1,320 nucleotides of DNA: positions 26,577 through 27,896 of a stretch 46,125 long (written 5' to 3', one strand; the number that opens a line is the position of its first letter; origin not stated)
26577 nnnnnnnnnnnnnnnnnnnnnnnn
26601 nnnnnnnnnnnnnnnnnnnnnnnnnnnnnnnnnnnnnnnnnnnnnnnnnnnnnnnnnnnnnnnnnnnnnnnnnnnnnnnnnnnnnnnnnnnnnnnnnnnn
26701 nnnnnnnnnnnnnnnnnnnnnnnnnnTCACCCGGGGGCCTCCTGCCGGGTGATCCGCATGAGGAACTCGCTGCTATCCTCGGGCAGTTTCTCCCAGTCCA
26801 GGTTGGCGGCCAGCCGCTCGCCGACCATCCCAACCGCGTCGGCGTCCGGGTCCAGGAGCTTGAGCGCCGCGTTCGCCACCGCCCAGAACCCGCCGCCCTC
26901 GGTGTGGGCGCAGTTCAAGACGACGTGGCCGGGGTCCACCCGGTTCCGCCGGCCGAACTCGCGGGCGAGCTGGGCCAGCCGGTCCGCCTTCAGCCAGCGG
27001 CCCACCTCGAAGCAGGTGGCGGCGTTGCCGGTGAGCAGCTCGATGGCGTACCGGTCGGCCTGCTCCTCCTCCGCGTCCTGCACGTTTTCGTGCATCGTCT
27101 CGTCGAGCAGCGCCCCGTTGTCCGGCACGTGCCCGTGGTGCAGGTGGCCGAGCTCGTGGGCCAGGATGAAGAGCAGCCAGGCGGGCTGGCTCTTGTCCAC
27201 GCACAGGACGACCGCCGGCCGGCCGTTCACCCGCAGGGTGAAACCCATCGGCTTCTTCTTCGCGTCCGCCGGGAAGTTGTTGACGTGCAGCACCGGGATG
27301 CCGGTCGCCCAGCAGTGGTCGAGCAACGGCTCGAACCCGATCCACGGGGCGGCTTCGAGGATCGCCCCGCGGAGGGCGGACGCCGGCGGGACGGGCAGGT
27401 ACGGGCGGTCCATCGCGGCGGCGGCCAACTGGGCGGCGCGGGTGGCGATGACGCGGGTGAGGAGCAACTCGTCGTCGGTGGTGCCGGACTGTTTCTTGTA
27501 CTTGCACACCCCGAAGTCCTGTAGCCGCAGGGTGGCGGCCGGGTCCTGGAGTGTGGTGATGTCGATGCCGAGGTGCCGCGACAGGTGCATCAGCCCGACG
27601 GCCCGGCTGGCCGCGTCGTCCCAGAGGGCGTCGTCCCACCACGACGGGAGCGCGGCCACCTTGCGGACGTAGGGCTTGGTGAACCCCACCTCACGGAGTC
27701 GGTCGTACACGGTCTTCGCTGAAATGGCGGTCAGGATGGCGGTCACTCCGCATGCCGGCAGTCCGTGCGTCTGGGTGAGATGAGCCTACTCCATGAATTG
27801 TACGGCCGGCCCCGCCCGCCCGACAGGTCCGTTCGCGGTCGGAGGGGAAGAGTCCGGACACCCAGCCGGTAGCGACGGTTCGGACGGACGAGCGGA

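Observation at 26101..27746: Overlapping ImmA/IrrE metalloprotease plus PIN-like nuclease gene pair lacking the usual XRE partner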

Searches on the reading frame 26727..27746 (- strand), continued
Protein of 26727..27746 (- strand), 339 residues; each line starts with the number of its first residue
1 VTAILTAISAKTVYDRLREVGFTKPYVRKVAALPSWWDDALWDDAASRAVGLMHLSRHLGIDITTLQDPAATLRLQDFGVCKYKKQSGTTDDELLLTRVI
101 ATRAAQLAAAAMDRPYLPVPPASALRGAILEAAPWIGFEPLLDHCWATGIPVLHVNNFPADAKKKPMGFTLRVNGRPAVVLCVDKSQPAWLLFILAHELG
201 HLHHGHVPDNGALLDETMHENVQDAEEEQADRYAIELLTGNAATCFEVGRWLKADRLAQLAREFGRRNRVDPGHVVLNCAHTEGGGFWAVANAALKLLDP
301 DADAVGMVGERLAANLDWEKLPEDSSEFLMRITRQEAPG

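Call 44: find_related_loci(query=A2, collection=genome_contigs, flank=3000)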
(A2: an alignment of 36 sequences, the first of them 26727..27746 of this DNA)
Query A2 (339 aa) in genome_contigs; peptide patterns used: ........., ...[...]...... (x = any residue, [..] = any of these).
517 stretches matched a pattern; 108 encode a relative of the query (tblastn E <= 1e-3); the best 80 are kept; 80 distinct loci.
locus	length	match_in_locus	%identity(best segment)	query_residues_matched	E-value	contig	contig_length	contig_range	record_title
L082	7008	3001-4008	83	3-338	8e-176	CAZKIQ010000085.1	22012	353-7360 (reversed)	MAG TPA_asm: uncultured Alcaligenaceae bacterium isolate SRP287051_co1_48 genome assembly, contig: NODE_3444_length_2201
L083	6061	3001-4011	71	4-338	1e-165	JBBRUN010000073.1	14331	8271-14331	MAG: Gemmatales bacterium isolate La3_concoct.211 La3_concoct.211_K_3517389_L_14331_cov_32.5539, whole genome shotgun se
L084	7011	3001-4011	72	3-338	1e-159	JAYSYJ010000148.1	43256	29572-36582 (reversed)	MAG: Fimbriiglobus sp. isolate GFS_13392 GFS_13392_147, whole genome shotgun sequence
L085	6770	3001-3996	71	7-338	2e-159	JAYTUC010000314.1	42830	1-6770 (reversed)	MAG: Fimbriiglobus sp. isolate GFS_5483 GFS_5483_313, whole genome shotgun sequence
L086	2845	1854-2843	69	4-331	3e-144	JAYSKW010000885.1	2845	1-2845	MAG: Limnoglobus sp. isolate GFS_10199 GFS_10199_884, whole genome shotgun sequence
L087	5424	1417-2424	69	2-338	3e-137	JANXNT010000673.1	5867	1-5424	MAG: Limnoglobus sp. isolate 341R_concoct_116_sub 341R_k141_670347, whole genome shotgun sequence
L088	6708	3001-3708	91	105-339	4e-136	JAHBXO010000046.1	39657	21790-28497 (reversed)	MAG: Gemmataceae bacterium isolate ACE_PLA22 PLA22_46, whole genome shotgun sequence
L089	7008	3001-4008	81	3-338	0e+0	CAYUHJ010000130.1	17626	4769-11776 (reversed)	MAG TPA_asm: uncultured Alcaligenaceae bacterium isolate binchicken_co311_143 genome assembly, contig: NODE_5440_length_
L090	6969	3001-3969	61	11-334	3e-126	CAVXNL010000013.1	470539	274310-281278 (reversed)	MAG: uncultured Planctomycetaceae bacterium isolate MFD00731.bin.2.216 genome assembly, contig: contig_60149, whole geno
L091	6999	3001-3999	62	5-336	3e-124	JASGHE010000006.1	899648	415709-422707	MAG: Gemmatales bacterium isolate 5N134 JMF-2111-06-0005.ont.bin.134_5, whole genome shotgun sequence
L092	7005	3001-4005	79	4-338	2e-178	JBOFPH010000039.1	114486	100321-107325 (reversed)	MAG: Fimbriiglobus sp. isolate WFFMC_MAG_241 k139_2043071_flag=0_multi=10.9983_len=114486, whole genome shotgun sequence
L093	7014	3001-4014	53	2-339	2e-112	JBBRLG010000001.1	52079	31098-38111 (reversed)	MAG: Gemmatales bacterium isolate La1_concoct.277 LA1C_C.277_k141_1441134L_52079_cov_13.1274, whole genome shotgun seque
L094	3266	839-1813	52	11-334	3e-108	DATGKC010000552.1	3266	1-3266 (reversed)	MAG TPA_asm: Planctomycetaceae bacterium isolate SMAG_U9849 k141_801758, whole genome shotgun sequence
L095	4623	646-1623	51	11-335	2e-105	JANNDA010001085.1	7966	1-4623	MAG: Planctomyces sp. isolate OTE_78_metabat_10 OTE_78_k141_2211821, whole genome shotgun sequence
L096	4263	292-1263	53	13-335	4e-103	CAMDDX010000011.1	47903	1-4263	MAG: Planctomyces sp. SH-PL62 isolate MaH-04nov19-298 genome assembly, contig: MaH-04nov19-C1548, whole genome shotgun s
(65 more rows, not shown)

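Call 53: search_solved_structures(query=A2, max_evalue=10, show_alignments=0)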
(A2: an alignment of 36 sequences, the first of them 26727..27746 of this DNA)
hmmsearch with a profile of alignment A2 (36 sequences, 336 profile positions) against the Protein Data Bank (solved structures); distinct sequences matched with E-value up to 10: 3.
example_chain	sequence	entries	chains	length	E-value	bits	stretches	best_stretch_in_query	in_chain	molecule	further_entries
7t5t_A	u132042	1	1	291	0.7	11.9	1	183-241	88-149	CapP toxin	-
6csj_A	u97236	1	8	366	1.2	11.2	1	120-149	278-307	Glycerol dehydrogenase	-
1cxv_A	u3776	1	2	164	2.5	10.1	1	183-210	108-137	PROTEIN (COLLAGENASE-3)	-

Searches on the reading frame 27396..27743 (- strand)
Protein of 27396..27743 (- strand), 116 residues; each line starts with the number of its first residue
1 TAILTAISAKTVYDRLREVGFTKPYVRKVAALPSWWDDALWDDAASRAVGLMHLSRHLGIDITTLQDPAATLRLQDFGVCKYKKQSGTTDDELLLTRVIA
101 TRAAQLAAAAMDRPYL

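Call 60: search_protein_families(library=pfam, alignment_id=A3, max_evalue=10)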
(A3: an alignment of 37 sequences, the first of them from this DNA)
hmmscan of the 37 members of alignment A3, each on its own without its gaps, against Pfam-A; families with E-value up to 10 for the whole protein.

A. member 1, seq(116 aa): 1 family
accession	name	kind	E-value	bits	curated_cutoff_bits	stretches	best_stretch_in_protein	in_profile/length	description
PF09329.16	zf-primase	-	0.21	11.9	28.8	1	74-88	3-17/46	Primase zinc finger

B. families by the number of members that match (of 37 scanned): 13 families
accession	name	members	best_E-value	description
PF05396.16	Phage_T7_Capsid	1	0.0094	Phage T7 capsid assembly protein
PF07552.16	Coat_X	1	0.041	Spore Coat Protein X and V domain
PF24993.1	GNC1_N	1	0.052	Stalled ribosome sensor GCN1 N-terminal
PF21291.3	CYNS_N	1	0.078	Cyanate hydratase, N-terminal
PF13113.11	DUF3970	1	0.082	Protein of unknown function (DUF3970)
PF25362.1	bPH_11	1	0.11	Bacterial PH domain-like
PF21673.2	CCDC93_N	1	0.11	CCDC93 protein N-terminal domain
PF21765.4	CUB_A2MG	1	0.14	A2MG, CUB domain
PF24410.1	wHTH-HSP90_Na-assoc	1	0.15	wHTH-Hsp90_Na associated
PF12419.13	DUF3670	1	0.19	SNF2 Helicase protein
PF06576.17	DUF1133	1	0.2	Protein of unknown function (DUF1133)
PF09329.16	zf-primase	1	0.21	Primase zinc finger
PF04361.18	DUF494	1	0.22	Protein of unknown function (DUF494)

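Call 61: search_solved_structures(query=A3, max_evalue=10, show_alignments=3)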
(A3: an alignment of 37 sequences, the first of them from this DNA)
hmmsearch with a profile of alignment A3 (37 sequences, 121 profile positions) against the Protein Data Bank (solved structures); distinct sequences matched with E-value up to 10: 3.
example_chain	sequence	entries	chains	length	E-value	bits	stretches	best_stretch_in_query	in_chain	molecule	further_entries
2op5_A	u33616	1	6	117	0.45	13.5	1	16-69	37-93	hypothetical protein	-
3l0p_A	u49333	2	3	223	1.2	12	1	11-39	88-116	Adenylate kinase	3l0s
2xb4_A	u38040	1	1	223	1.2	12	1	11-39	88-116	ADENYLATE KINASE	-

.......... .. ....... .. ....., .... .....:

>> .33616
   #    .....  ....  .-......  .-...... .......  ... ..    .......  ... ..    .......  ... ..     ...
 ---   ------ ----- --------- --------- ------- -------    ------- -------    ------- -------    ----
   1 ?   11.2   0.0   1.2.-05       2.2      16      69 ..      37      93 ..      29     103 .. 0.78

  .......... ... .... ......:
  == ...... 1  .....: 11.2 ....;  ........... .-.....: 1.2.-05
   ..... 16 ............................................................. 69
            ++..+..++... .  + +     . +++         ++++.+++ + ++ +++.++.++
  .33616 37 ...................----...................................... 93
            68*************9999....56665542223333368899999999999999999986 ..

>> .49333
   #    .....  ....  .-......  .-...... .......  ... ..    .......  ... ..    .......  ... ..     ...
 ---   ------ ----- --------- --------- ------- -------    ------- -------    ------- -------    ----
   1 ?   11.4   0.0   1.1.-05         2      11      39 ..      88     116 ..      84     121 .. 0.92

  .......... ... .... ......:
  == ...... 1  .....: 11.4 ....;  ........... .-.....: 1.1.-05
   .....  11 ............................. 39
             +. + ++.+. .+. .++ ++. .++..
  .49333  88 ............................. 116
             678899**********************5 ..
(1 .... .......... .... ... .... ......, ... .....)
